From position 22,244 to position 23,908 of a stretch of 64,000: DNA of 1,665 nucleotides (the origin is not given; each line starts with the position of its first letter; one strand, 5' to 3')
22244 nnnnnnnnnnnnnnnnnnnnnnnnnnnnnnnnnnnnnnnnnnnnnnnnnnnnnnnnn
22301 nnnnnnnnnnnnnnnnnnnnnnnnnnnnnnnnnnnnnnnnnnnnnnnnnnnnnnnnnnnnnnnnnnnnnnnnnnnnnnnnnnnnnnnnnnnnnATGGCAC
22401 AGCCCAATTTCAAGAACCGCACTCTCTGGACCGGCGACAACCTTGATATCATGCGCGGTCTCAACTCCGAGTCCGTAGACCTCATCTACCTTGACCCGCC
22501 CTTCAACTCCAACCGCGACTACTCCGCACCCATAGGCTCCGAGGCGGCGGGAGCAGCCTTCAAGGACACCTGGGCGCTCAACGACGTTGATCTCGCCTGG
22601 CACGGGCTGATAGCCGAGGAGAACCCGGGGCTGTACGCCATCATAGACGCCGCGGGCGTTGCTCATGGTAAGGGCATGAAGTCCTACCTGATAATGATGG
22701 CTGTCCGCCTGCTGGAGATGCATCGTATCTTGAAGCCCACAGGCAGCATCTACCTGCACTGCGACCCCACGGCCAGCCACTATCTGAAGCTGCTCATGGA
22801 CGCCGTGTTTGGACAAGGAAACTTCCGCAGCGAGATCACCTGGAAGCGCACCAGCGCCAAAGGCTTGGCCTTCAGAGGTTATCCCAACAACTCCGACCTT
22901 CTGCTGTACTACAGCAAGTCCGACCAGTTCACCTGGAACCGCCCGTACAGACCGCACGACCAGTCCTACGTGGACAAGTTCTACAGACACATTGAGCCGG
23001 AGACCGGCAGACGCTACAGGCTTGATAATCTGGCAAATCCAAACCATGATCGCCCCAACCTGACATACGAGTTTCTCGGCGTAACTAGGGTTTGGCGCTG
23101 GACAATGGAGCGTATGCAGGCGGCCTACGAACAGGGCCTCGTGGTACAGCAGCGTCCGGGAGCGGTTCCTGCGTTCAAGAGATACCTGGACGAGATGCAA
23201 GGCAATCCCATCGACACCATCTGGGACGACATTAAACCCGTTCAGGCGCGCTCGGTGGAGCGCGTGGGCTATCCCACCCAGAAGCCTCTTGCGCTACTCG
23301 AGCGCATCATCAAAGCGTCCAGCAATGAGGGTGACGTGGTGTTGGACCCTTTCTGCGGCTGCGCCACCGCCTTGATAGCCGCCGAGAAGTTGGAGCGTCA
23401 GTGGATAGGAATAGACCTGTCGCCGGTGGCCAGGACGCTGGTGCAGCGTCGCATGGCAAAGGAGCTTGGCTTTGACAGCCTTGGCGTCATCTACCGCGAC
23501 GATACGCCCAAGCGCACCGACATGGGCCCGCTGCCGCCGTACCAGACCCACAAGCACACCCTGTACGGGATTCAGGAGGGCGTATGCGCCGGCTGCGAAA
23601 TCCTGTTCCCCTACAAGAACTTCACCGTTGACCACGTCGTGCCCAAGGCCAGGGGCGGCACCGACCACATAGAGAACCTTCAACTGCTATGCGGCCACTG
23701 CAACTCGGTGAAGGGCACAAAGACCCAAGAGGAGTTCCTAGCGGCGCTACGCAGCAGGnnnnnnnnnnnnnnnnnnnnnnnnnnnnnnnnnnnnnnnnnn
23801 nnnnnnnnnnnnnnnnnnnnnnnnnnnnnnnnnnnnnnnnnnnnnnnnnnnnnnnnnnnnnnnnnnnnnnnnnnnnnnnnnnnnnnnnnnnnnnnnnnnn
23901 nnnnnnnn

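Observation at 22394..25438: Candidate uncharacterised defence/addiction operon: MTase-HNH fusion plus three orphan genes ending in a strong terminator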

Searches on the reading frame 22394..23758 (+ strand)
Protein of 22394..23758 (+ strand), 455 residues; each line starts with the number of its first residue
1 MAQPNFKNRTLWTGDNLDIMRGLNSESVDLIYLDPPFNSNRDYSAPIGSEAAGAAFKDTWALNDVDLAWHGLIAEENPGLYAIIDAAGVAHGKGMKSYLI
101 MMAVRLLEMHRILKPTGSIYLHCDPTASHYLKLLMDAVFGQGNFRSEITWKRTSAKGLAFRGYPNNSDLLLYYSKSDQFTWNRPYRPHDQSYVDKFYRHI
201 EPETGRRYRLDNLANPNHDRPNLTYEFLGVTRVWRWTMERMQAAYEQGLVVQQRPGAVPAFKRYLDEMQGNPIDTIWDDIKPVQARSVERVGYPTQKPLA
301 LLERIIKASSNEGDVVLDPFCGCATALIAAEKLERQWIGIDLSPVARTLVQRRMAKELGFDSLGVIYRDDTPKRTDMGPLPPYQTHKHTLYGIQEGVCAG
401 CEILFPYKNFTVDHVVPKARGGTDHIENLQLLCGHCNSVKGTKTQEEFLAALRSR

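Call 3: search_protein_families(library=pfam, proteins=[window:22394-23758:+], max_evalue=1)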
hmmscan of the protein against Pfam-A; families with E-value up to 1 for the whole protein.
window:22394-23758:+ (455 aa): 10 families
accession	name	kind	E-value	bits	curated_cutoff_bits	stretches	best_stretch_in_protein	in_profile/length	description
PF01555.25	N6_N4_Mtase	-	1.5e-41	143.2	26.7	1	28-345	1-214/221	DNA methylase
PF14279.12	HNH_5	-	5.4e-14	52.3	27.5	1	398-449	1-52/56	HNH endonuclease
PF01844.29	HNH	-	4.5e-13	49.6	21.4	1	398-442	1-46/47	HNH endonuclease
PF02945.21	Endonuclease_7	-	0.00025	21.4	23.6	1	385-443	13-66/82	Recombination endonuclease VII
PF03602.21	Cons_hypoth95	-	0.0017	18.5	24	1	15-42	99-128/182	Conserved hypothetical protein 95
PF13395.12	HNH_4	-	0.0023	18.3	22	1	404-444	13-52/54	HNH endonuclease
PF02086.21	MethyltransfD12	-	0.015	15.5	22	0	24-41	172-189/253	D12 class N6 adenine-specific DNA methyltransferase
PF13847.12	Methyltransf_31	-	0.061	13.5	27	1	311-361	2-54/145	Methyltransferase domain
PF13649.12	Methyltransf_25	-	0.14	13.3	27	1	316-356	1-43/97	Methyltransferase domain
PF01170.24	UPF0020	-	0.19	11.8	22.3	1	309-337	25-53/197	RMKL-like, methyltransferase domain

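Call 4: search_protein_families(library=padloc, proteins=[window:22394-23758:+], max_evalue=1)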
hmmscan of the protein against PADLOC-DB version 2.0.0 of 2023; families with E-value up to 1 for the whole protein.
window:22394-23758:+ (455 aa): 100 families (the best 25 are shown)
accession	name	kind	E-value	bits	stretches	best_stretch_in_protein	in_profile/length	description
PDLC03354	MTase_II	-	2.3e-60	202.8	2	97-357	128-385/425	Type II methyltransferase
PDLC03339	MTase_II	-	1.3e-58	196.7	3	266-358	184-275/399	Type II methyltransferase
PDLC03300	MTase_II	-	1.6e-43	146.9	2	270-370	194-292/302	Type II methyltransferase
PDLC03636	MTase_III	-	3.3e-38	129.8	3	98-196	96-193/575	Type III methyltransferase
PDLC03638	MTase_III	-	3.2e-37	126.3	2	97-369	430-692/816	Type III methyltransferase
PDLC03299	MTase_II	-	2e-35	120.7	3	276-355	180-258/296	Type II methyltransferase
PDLC03371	MTase_II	-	5.3e-35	119.2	1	6-345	8-243/260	Type II methyltransferase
PDLC03633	MTase_III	-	2.8e-33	113.5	2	5-182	75-235/616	Type III methyltransferase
PDLC03644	MTase_III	-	3.1e-33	113.4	1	97-358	108-397/542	Type III methyltransferase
PDLC03238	MTase_II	-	3.6e-31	106.6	3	268-353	280-363/428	Type II methyltransferase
PDLC03635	MTase_III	-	8e-30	102.1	3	268-356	485-574/708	Type III methyltransferase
PDLC03641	MTase_III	-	5.2e-29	99.3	1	10-333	106-431/657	Type III methyltransferase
PDLC03634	MTase_III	-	6.9e-29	99.2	1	13-326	99-422/621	Type III methyltransferase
PDLC03265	MTase_II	-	5.3e-25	86.5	3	291-354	265-328/333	Type II methyltransferase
PDLC03216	MTase_II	-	4.4e-23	79.9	2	293-360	194-261/364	Type II methyltransferase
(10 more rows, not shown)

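Call 8: search_protein_families(library=ncbifam, proteins=[window:22394-23758:+], max_evalue=1)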
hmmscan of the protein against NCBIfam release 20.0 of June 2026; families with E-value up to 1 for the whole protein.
window:22394-23758:+ (455 aa): 10 families
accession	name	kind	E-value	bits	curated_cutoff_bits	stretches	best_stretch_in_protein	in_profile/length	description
NF008572.0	PRK11524.1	equivalog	4.5e-27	94.9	292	3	283-344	185-246/294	adenine-specific DNA-methyltransferase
NF050803.1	DnaMtaseCcrMCaul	equivalog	2.1e-20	72.9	830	2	292-357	185-250/350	adenine-specific DNA-methyltransferase CcrM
NF010253.0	PRK13699.1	subfamily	1.4e-11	44.5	244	2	293-355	144-206/226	DNA methyltransferase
NF040563.1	guided_IscB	equivalog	1.6e-09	37.3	175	1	396-451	193-246/314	RNA-guided endonuclease IscB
NF049971.1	CRISPR_Cas9d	exception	6.8e-07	28.3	375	1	384-444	534-597/986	type II CRISPR RNA-guided endonuclease Cas9d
TIGR01177.1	TIGR01177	hypoth_equivalog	0.0042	16.4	316.55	1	310-342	180-212/330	TIGR01177 family methyltransferase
TIGR02646.1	TIGR02646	subfamily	0.032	14.3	52.15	1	389-434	18-65/144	retron system putative HNH endonuclease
TIGR01865.2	cas_Csn1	equivalog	0.071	11.3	100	1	403-449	587-633/1070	type II CRISPR RNA-guided endonuclease Cas9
TIGR00095.1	TIGR00095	equivalog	0.085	12.5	117.5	1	25-41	122-138/194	16S rRNA (guanine(966)-N(2))-methyltransferase RsmD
NF041761.1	PtuB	equivalog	0.15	11.9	150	1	387-438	37-89/218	retron Ec78 anti-phage system effector HNH endonuclease PtuB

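Call 9: search_protein_families(library=phrogs, proteins=[window:22394-23758:+], max_evalue=1)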
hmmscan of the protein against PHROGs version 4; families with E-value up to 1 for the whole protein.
window:22394-23758:+ (455 aa): 57 families (the best 25 are shown)
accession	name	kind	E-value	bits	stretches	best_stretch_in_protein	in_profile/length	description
phrog_67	-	other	7.3e-57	194.9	1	10-359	125-348/743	DNA methyltransferase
phrog_498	-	other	4.2e-22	79.4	1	10-358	202-424/633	DNA methyltransferase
phrog_3008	-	other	1.1e-17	65.1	1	291-358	148-215/244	DNA methyltransferase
phrog_2118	-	DNA, RNA and nucleotide metabolism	6.3e-17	63.1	1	386-451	167-232/301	HNH endonuclease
phrog_1035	-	DNA, RNA and nucleotide metabolism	3.6e-14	54.3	1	389-449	153-219/271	endonuclease VII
phrog_6050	-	DNA, RNA and nucleotide metabolism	1.2e-12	48.4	1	376-449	292-368/402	HNH endonuclease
phrog_18293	-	other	4.3e-12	47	1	287-343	40-96/119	methyltransferase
phrog_5718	-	DNA, RNA and nucleotide metabolism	5e-11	43.2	1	384-454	117-187/394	HNH endonuclease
phrog_2214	-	DNA, RNA and nucleotide metabolism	9.4e-11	42.5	1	396-450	194-246/429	HNH endonuclease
phrog_6952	-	other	2.5e-10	41.5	1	263-343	88-164/181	DNA methyltransferase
phrog_6025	-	other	2.5e-10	41.3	2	7-39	10-42/192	DNA methyltransferase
phrog_8660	-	DNA, RNA and nucleotide metabolism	6.7e-10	40.4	1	395-453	124-189/196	HNH endonuclease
phrog_23085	-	unknown function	8.4e-10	39.4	1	287-353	38-104/138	-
phrog_7785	-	DNA, RNA and nucleotide metabolism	2.5e-09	38.2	1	396-446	71-117/147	HNH endonuclease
phrog_9645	-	DNA, RNA and nucleotide metabolism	2.9e-09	37.8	1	398-445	26-74/168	HNH endonuclease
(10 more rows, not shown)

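Call 23: find_related_loci(query=window:22394-23758:+, collection=genome_contigs, flank=6000)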
Query window:22394-23758:+ (455 aa) in genome_contigs; peptide patterns used: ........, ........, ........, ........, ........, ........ (x = any residue, [..] = any of these).
538 stretches matched a pattern; 320 encode a relative of the query (tblastn E <= 1e-3); the best 80 are kept; 79 distinct loci.
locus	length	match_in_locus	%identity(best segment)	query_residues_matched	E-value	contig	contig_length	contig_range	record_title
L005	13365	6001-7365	89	1-455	0e+0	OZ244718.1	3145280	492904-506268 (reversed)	MAG: Dehalococcoidia bacterium isolate 64a180b2-7017-4824-b5be-e5f766f304e8 genome assembly, chromosome: 1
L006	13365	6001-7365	89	1-455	0e+0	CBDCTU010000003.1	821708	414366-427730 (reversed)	MAG: Dehalococcoidia bacterium isolate 3d670e24-0b6f-4f35-9e2a-ae370501de79 genome assembly, contig: contig_3, whole gen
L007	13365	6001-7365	88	1-455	0e+0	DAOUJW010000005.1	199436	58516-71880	MAG TPA_asm: Dehalococcoidia bacterium isolate S34_281 k113_1418010, whole genome shotgun sequence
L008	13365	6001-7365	86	1-455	0e+0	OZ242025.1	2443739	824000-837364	MAG: Dehalococcoidia bacterium isolate 154789fe-1cbe-4e12-9e25-a4d867c0b0dd genome assembly, chromosome: 1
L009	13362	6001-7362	84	2-455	0e+0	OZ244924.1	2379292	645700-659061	MAG: Dehalococcoidia bacterium isolate e5f2f67f-80f5-4dea-8d85-3d806a77b3c6 genome assembly, chromosome: 1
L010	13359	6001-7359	82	1-453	0e+0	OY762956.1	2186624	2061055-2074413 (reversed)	MAG: Dehalococcoidia bacterium isolate caf6cba7-c187-4a53-abc2-184ab5dfaca7 genome assembly, chromosome: 1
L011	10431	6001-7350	80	5-454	0e+0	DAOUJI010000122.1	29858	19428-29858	MAG TPA_asm: Dehalococcoidia bacterium isolate S32_258 k113_2300745, whole genome shotgun sequence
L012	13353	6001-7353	80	2-455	0e+0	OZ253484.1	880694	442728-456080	MAG: Dehalococcoidia bacterium isolate a564f895-d268-4ede-b5bb-8ec45e4dc2fc genome assembly, chromosome: 1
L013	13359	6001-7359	71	1-454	0e+0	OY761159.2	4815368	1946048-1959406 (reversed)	MAG: Candidatus Binatia bacterium isolate a3054953-5fa8-48fb-90a5-e173aac96f7a genome assembly, chromosome: 1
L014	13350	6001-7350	76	1-453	0e+0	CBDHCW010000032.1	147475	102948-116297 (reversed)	MAG: Dehalococcoidia bacterium isolate f317910e-ed28-456f-a3ed-2e11039cb329 genome assembly, contig: contig_32, whole ge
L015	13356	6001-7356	70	1-453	0e+0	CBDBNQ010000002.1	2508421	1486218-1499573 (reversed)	MAG: Nitrospirales bacterium isolate a682887b-61b0-46b6-b4c5-97f9e0a0637c genome assembly, contig: contig_2, whole genom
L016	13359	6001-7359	71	1-454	0e+0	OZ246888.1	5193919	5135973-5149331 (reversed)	MAG: Candidatus Binatia bacterium isolate 6b508bb3-31ce-4f4f-8d88-ad7b0e8f6706 genome assembly, chromosome: 1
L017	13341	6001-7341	70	5-454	0e+0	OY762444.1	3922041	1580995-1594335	MAG: Dehalococcoidia bacterium isolate 1bd329a7-1418-4194-a07e-3fe2e7ca1f7c genome assembly, chromosome: 1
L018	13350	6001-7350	67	1-452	0e+0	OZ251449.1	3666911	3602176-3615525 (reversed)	MAG: Alphaproteobacteria bacterium isolate 02c84b84-2ec1-47c2-b806-535ae8168f41 genome assembly, chromosome: 1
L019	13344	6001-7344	66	5-454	0e+0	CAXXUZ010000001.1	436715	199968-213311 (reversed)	MAG: Kaistiaceae bacterium isolate 3bd50a5f-91ea-4e9f-b1be-61832993f823 genome assembly, contig: contig_1, whole genome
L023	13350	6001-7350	66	1-453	0e+0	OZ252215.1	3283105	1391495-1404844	MAG: Dehalococcoidia bacterium isolate f790cd15-5f21-4149-8e86-57a76e5ce5f8 genome assembly, chromosome: 1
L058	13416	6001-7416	57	2-454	4e-177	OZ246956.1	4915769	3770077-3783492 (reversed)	MAG: Thermoanaerobaculia bacterium isolate 44e70480-f7af-46fd-94ad-8fb40e9277de genome assembly, chromosome: 1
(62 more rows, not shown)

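Call 24: search_dna_similar(query=window:22394-23758:+, collection=phages, mode=protein, max_rows=25)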
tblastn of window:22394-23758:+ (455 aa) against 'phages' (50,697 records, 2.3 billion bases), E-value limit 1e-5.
Records with a match: 523; places in all: 554; records where one place covers at least 80% of the query: 3.
Best place of each record, by identity: <60% 523.
By first word of the organism name: Escherichia 77; Staphylococcus 62; Campylobacter 52; Gordonia 35; Flavobacterium 27; Vibrio 24; Streptomyces 22; Salmonella 18; Streptococcus 18; Mycobacterium 17; and 58 more.
By host as written in the record: - 60; Gordonia terrae 3612 28; Escherichia coli 26; Campylobacter jejuni 25; Staphylococcus aureus 24; Streptomyces lividans JI 1326 15; Flavobacterium sp. LMO6 15; Campylobacter jejuni NCTC12662 14; and 166 more.
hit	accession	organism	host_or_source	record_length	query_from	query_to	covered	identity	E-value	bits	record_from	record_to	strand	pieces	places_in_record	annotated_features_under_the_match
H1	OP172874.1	Mycobacterium phage Mask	Mycobacterium smegmatis mc#155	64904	11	354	76%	51.1%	1e-111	367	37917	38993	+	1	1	42: DNA methyltransferase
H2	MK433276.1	Streptomyces phage Asten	Streptomyces griseus ATCC 10137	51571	11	359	77%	50.3%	1e-110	364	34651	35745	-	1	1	48: DNA methylase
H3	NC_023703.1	Mycobacterium phage Dori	Mycobacterium smegmatis mc2 155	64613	11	354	76%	50.8%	4e-112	368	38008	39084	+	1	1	42: DNA methyltransferase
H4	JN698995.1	Mycobacterium phage Dori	Mycobacterium smegmatis mc2 155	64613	11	354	76%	50.8%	4e-112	368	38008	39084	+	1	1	42: DNA methylase N-4/N-6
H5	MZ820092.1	Streptomyces phage SarahRose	Streptomyces lividans JI 1326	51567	11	359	77%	50.0%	3e-110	363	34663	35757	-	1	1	48: DNA methylase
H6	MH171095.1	Streptomyces phage Maneekul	Streptomyces xanthochromogenes NRRL ...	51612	11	359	77%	50.0%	3e-110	363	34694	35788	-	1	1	48: DNA methylase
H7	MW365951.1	Streptomyces phage Hippo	Streptomyces lividans JI 1326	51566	11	359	77%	49.3%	5e-104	345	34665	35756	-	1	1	48: methyltransferase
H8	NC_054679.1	Streptomyces phage Werner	Streptomyces lividans JI 1326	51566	11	359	77%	49.3%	5e-104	345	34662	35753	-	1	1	48: DNA methyltransferase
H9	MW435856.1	Streptomyces phage Werner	Streptomyces lividans JI 1326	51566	11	359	77%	49.3%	5e-104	345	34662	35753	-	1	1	48: methyltransferase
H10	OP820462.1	Streptomyces phage TagePhighter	Streptomyces lividans JI 1326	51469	11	359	77%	49.2%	9e-110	362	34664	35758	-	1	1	50: DNA methyltransferase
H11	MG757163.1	Streptomyces phage OzzyJ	Streptomyces lividans JI1326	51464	7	359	78%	47.0%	2e-93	314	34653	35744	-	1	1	DNA methylase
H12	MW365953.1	Streptomyces phage Dwayne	Streptomyces lividans JI 1326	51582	11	359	77%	46.8%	4e-97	325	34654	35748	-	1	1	48: DNA methylase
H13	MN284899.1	Streptomyces phage Whatever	Streptomyces lividans JI 1326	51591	11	359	77%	46.8%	4e-97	325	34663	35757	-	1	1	48: DNA methylase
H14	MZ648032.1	Streptomyces phage Chucky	Streptomyces lividans JI 1326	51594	11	359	77%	46.8%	4e-97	325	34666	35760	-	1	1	48: DNA methylase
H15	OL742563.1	Streptomyces phage Snorlax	Streptomyces lividans JI 1326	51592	11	359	77%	46.8%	4e-97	325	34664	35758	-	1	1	48: DNA methylase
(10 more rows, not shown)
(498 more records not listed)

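Call 33: search_solved_structures(query=window:22394-23758:+, max_evalue=0.001)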
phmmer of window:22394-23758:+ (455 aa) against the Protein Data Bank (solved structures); distinct sequences matched with E-value up to 0.001: 17.
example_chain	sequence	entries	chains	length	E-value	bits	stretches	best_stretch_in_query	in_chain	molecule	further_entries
1g60_A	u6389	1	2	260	4e-14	55.2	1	285-343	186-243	Adenine-specific Methyltransferase MboIIA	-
9c3u_A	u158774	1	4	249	9.7e-14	53.9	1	227-344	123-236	Methyltransferase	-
8urk_A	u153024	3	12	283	1.5e-13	53.3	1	227-345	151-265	Methyltransferase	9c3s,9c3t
6pbd_A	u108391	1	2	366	1.8e-13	53.1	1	291-356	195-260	Modification methylase CcrMI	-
2zie_A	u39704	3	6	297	9.1e-13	50.7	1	275-368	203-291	Putative modification methylase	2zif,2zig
1nw8_A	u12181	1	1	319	2.1e-12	49.5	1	275-354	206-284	MODIFICATION METHYLASE RSRI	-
1eg2_A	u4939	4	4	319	2.1e-12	49.5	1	275-354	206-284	MODIFICATION METHYLASE RSRI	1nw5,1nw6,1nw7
6k0w_B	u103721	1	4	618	3e-12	49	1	7-334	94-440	Adenine specific DNA methyltransferase (Mod)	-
5hfj_A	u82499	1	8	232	1.6e-11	46.6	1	285-343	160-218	Adenine specific DNA methyltransferase (DpnA)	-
5hek_A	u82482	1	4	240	1.7e-11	46.6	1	285-343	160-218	Adenine specific DNA methyltransferase (DpnA)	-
8s9m_A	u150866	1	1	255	7.1e-10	41.2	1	290-356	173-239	DNA cytosine-N4 methyltransferase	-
8s9n_A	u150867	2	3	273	7.8e-10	41.1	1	290-356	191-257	DNA cytosine-N4 methyltransferase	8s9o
7dsu_A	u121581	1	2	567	2.5e-08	36.1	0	97-145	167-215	Mbo45V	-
4zcf_A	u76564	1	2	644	1.2e-06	30.6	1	9-155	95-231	Restriction endonuclease EcoP15I, modification subunit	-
4h9d_A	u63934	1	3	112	1.7e-05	26.7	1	393-442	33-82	HNH endonuclease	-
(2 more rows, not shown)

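Call 95: search_dna_similar(query=window:22394-23758:+, collection=plasmids, mode=protein, max_rows=12)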
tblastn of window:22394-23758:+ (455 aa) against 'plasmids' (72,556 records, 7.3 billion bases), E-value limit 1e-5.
Records with a match: 748; places in all: 768; records where one place covers at least 80% of the query: 28.
Best place of each record, by identity: <60% 748.
By first word of the organism name: Escherichia 92; Burkholderia 68; Acinetobacter 57; Salmonella 56; Enterococcus 31; Pantoea 23; Klebsiella 21; Bacillus 20; Lactococcus 15; Listeria 14; and 139 more.
By predicted mobility (MOB-suite, as given by PLSDB): non-mobilizable 350; mobilizable 213; conjugative 185.
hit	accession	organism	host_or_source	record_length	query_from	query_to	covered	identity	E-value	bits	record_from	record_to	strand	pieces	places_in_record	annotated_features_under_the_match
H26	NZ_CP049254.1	Microbacterium amylolyticum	cell culture,soil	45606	7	366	79%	47.6%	2e-104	348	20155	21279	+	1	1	DNA methyltransferase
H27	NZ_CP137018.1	Sinorhizobium fredii GR64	Phaseolus vulgaris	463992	23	394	78%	46.0%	1e-77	316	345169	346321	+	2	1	site-specific DNA-methyltransferase | DNA methyltransferase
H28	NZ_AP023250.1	Mesorhizobium sp. 131-2-5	Lotus japonicus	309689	4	369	80%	42.3%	9e-80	276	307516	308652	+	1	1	site-specific DNA-methyltransferase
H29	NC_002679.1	Mesorhizobium japonicum MAFF 303099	-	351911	4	369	80%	42.3%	9e-80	276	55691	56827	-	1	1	site-specific DNA-methyltransferase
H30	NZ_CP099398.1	Rhizobium sp. Pop5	Phaseolus vulgaris,Cell culture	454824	11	354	76%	43.2%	8e-76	265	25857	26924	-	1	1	DNA methyltransferase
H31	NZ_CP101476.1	Cellulosimicrobium cellulans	water,poultry farm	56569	1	361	79%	38.9%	5e-72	254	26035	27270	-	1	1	DNA methyltransferase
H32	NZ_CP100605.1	Bradyrhizobium sp. Ash2021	-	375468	11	354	76%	39.3%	3e-62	226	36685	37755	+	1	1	DNA methyltransferase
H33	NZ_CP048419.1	Sphingomonas insulae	Cell,soil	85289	20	357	74%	39.2%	2e-65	235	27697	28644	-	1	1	site-specific DNA-methyltransferase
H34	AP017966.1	Candidatus Megaera polyxenophila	-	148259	11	357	76%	36.3%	1e-55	206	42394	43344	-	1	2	adenine specific DNA methylase Mod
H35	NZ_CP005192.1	Sphingobium sp. MI1205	-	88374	11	354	76%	36.6%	7e-56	207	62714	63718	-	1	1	site-specific DNA-methyltransferase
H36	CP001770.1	Spirosoma linguale DSM 74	-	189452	8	356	77%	35.8%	2e-54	203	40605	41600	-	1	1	DNA methylase N-4/N-6 domain protein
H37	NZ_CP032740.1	Enterococcus casseliflavus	Homo sapiens,bile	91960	8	356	77%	33.1%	4e-33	140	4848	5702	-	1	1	site-specific DNA-methyltransferase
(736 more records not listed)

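Call 98: search_protein_families(library=pfam, proteins=[L023:5048-5998:+, L058:4989-5969:+, L012:511-1104:-], max_evalue=0.01)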
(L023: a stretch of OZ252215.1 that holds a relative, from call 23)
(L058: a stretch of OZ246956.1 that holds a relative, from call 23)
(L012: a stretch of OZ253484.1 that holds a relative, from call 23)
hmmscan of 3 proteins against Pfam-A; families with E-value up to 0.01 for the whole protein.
L023:5048-5998:+ (317 aa): 2 families
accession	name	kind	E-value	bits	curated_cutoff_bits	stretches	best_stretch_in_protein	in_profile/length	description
PF12762.13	DDE_Tnp_IS1595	-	4.9e-37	127.7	27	1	141-285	2-153/153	ISXO2-like transposase domain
PF12760.12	Zn_ribbon_IS1595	-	2.7e-06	27.7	25.4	1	26-72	1-44/46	Transposase zinc-ribbon domain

L058:4989-5969:+ (327 aa): 2 families
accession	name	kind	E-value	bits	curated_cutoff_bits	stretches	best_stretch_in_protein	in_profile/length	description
PF12762.13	DDE_Tnp_IS1595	-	4.3e-39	134.4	27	1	143-285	3-153/153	ISXO2-like transposase domain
PF12760.12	Zn_ribbon_IS1595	-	8.5e-08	32.5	25.4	1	27-73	1-45/46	Transposase zinc-ribbon domain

L012:511-1104:- (198 aa): 2 families
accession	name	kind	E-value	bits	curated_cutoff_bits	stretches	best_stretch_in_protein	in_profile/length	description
PF22722.2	NA-iREase1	-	8.6e-13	48.7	27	1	68-168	17-106/106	NACHT-associated inactive Restriction Endonuclease 1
PF04471.18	Mrr_cat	-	9.5e-10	39.1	21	1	52-141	7-98/115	Restriction endonuclease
